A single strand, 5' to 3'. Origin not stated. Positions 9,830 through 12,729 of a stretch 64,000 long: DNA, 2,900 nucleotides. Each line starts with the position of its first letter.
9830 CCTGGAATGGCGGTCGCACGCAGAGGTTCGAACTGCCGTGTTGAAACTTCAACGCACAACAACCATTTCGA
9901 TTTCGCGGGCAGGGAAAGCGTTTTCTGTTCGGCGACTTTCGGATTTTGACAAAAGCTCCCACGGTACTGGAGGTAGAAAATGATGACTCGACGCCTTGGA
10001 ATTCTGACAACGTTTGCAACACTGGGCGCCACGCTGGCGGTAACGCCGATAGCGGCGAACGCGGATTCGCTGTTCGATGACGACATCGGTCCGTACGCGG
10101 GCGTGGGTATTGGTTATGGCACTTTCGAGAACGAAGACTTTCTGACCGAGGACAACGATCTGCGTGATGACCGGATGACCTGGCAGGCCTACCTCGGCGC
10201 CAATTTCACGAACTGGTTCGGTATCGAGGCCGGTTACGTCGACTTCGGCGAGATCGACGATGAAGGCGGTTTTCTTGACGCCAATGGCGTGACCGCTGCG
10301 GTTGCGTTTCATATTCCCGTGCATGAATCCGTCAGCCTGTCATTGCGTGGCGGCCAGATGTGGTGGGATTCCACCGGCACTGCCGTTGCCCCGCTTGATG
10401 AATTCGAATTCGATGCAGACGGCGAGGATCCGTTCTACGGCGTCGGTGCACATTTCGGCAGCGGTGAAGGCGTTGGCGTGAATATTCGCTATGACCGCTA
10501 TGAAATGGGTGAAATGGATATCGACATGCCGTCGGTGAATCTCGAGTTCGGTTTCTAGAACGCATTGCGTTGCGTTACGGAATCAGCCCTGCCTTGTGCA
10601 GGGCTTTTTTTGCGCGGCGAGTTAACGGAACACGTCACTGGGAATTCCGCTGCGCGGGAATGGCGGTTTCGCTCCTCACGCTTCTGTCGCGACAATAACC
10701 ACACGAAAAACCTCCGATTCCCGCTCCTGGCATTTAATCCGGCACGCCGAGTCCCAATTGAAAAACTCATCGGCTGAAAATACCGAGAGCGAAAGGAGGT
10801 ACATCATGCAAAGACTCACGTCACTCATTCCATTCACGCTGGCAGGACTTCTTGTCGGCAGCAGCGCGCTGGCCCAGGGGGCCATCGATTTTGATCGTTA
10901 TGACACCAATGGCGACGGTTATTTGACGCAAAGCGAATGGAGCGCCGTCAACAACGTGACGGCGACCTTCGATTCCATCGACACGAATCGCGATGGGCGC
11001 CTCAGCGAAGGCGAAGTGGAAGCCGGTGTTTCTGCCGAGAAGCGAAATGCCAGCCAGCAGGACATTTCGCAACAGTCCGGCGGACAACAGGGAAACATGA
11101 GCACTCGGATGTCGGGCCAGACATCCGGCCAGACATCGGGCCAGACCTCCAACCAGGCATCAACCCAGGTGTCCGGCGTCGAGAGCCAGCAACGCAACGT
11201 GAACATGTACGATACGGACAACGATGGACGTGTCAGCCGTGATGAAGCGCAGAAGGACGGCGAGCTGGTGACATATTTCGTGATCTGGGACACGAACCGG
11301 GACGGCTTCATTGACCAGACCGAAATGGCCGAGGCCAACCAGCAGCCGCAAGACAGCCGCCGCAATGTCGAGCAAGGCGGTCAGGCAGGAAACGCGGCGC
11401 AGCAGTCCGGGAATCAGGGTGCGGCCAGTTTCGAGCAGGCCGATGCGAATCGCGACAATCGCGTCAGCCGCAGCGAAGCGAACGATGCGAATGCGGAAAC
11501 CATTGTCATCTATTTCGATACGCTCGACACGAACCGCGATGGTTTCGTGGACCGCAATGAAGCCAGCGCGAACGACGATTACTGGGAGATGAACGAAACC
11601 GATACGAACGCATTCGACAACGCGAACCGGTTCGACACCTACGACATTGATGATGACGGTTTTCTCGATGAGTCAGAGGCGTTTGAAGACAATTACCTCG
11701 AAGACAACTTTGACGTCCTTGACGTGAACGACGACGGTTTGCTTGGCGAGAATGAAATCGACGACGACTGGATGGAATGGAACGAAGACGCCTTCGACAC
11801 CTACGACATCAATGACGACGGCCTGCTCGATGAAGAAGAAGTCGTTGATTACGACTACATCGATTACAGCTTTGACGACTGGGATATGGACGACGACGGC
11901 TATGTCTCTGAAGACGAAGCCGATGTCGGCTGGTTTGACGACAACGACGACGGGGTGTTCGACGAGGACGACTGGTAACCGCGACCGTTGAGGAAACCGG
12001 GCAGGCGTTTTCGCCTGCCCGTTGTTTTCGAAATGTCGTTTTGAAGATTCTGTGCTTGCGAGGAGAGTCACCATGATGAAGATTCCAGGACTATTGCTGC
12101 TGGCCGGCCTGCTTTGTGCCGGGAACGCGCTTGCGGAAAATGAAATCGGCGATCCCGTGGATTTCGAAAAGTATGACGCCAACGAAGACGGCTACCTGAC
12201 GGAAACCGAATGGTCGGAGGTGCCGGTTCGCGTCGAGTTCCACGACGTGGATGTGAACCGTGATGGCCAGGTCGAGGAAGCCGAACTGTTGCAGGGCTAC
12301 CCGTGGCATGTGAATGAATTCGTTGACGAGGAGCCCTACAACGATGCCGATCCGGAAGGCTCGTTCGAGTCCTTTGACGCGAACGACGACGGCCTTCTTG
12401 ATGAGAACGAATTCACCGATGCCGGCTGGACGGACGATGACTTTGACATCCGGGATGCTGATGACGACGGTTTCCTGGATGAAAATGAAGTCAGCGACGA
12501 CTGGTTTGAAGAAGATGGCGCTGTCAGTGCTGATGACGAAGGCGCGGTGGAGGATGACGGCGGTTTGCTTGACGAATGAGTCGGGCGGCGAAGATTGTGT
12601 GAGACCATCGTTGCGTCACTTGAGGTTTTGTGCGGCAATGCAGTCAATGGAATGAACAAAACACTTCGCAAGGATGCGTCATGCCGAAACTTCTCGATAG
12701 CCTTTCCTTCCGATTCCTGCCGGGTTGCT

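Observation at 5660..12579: GlrK/QseG/GlrR-type sigma-54 two-component module directly upstream of an island of three secreted EF-hand proteins and a small OM beta-barrel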

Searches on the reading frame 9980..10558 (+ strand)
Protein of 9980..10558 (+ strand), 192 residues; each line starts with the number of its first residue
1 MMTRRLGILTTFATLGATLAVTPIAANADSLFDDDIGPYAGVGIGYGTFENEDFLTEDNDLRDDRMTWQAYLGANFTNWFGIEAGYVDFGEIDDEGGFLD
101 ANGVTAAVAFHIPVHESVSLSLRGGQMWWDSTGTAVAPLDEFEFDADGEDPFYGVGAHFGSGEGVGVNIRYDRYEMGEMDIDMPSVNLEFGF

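Call 3: search_protein_families(library=pfam, proteins=[window:9980-10558:+], max_evalue=0.01)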
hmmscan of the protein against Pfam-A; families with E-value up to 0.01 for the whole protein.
window:9980-10558:+ (192 aa): 2 families
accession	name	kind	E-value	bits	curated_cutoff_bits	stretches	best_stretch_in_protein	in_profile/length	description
PF13505.12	OMP_b-brl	-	2.1e-12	48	28.7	1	20-188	7-169/175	Outer membrane protein beta-barrel domain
PF01389.23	OmpA_membrane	-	1e-11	45.3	21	1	39-171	7-146/180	OmpA-like transmembrane domain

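Call 4: search_protein_families(library=ncbifam, proteins=[window:9980-10558:+], max_evalue=0.01)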
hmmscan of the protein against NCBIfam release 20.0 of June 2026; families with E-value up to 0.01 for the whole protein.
window:9980-10558:+ (192 aa): 2 families
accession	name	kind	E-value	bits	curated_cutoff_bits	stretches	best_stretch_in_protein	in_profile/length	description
NF008071.1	PRK10808.1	equivalog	1.2e-06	28.2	277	1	17-170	8-173/358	porin OmpA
NF033908.1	AcfA_fam_omp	subfamily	1.3e-05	24.7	100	1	19-96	10-83/217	AcfA family outer membrane beta-barrel protein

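Call 67: search_solved_structures(query=window:9980-10555:+, max_evalue=1)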
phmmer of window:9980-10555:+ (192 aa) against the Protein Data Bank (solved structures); distinct sequences matched with E-value up to 1: 8.
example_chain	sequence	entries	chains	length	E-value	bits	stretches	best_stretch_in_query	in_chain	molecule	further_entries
9fzd_A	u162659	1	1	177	0.011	19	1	38-171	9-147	Outer membrane protein A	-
3nb3_A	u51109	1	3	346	0.08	16.2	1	34-132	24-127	Outer membrane protein A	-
1qjp_A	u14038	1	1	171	0.081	16.2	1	38-133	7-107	OUTER MEMBRANE PROTEIN A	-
9fzc_A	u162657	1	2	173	0.083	16.2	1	38-135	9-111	Outer membrane protein A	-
1orm_A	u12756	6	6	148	0.15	15.3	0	33-72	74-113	Outer membrane protein X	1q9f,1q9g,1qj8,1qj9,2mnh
2ge4_A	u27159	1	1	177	0.32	14.3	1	38-129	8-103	Outer membrane protein A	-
1g90_A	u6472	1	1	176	0.32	14.2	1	38-129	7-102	OUTER MEMBRANE PROTEIN A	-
1bxw_A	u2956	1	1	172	0.39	14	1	38-133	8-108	PROTEIN (OUTER MEMBRANE PROTEIN A)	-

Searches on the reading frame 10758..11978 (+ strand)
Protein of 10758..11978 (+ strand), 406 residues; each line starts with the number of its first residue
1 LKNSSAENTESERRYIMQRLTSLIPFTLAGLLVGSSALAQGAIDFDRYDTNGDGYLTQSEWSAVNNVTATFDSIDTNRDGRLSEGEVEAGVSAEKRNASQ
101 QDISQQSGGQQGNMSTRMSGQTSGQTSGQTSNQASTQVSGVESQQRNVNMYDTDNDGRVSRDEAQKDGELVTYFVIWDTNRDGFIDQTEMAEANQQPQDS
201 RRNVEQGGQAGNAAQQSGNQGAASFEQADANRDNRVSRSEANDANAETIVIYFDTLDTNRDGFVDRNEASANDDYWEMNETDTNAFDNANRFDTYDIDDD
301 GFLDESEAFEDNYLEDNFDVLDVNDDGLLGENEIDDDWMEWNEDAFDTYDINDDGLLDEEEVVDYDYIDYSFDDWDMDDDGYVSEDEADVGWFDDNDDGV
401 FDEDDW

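Call 3: search_protein_families(library=pfam, proteins=[window:10758-11978:+], max_evalue=0.01)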
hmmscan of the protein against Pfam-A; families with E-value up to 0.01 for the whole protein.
window:10758-11978:+ (406 aa): 5 families
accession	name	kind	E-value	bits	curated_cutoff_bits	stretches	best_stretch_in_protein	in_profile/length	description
PF13405.12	EF-hand_6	-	1.1e-26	90.3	25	1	45-62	6-23/30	EF-hand domain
PF13202.12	EF-hand_5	-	2.1e-25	87.4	25.9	3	44-64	3-24/25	EF hand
PF00036.39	EF-hand_1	-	1.5e-19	68.5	25.4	1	45-62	6-23/29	EF hand domain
PF13499.12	EF-hand_7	-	3.8e-19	69.2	30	1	45-89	8-64/67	EF-hand domain pair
PF10591.15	SPARC_Ca_bdg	-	1.1e-05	26.2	22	0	44-86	59-109/113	Secreted protein acidic and rich in cysteine Ca binding region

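Call 4: search_protein_families(library=ncbifam, proteins=[window:10758-11978:+], max_evalue=0.01)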
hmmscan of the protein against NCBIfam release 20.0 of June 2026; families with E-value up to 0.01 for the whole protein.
window:10758-11978:+ (406 aa): 3 families
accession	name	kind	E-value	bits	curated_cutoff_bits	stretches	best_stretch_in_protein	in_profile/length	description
NF041410.1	XopAW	subfamily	7.6e-14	52.1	120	2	119-271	3-160/235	XopAW family type III secretion system calcium-binding effector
NF053806.1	lanmdlnLanM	equivalog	9.6e-12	45.1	135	1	142-193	24-73/132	lanmodulin LanM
NF008965.0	PRK12309.1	equivalog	1.2e-11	44.3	550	1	34-94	328-386/392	transaldolase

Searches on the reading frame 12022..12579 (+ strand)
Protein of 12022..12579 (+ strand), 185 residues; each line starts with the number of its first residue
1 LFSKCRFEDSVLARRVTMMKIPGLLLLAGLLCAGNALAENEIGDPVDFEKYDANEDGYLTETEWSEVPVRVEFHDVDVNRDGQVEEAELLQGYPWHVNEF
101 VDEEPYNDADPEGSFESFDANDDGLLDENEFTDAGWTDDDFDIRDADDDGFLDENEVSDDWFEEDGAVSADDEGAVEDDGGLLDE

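Call 3: search_protein_families(library=pfam, proteins=[window:12022-12579:+], max_evalue=0.01)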
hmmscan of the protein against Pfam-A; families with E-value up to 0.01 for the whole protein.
window:12022-12579:+ (185 aa): 5 families
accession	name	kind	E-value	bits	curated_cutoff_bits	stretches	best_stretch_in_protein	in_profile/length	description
PF00036.39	EF-hand_1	-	1.7e-10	40.1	25.4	0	48-66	6-24/29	EF hand domain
PF13202.12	EF-hand_5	-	3.4e-09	36.2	25.9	1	46-67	2-24/25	EF hand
PF13499.12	EF-hand_7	-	1.9e-08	35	30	0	114-132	7-25/67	EF-hand domain pair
PF13405.12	EF-hand_6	-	1.6e-07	30.9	25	0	48-64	6-22/30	EF-hand domain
PF23657.1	DUF7151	-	0.0033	17.8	27.2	0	119-132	27-40/46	Domain of unknown function (DUF7151)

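Call 4: search_protein_families(library=ncbifam, proteins=[window:12022-12579:+], max_evalue=0.01)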
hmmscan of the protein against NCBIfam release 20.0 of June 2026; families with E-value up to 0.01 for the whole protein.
window:12022-12579:+ (185 aa): 3 families
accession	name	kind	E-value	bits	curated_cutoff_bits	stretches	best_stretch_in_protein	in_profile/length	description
NF041410.1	XopAW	subfamily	3.5e-05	23.7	120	1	66-158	62-159/235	XopAW family type III secretion system calcium-binding effector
NF053806.1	lanmdlnLanM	equivalog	0.0026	17.8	135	0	47-89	78-119/132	lanmodulin LanM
NF008965.0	PRK12309.1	equivalog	0.0044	16.1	550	1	48-93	340-383/392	transaldolase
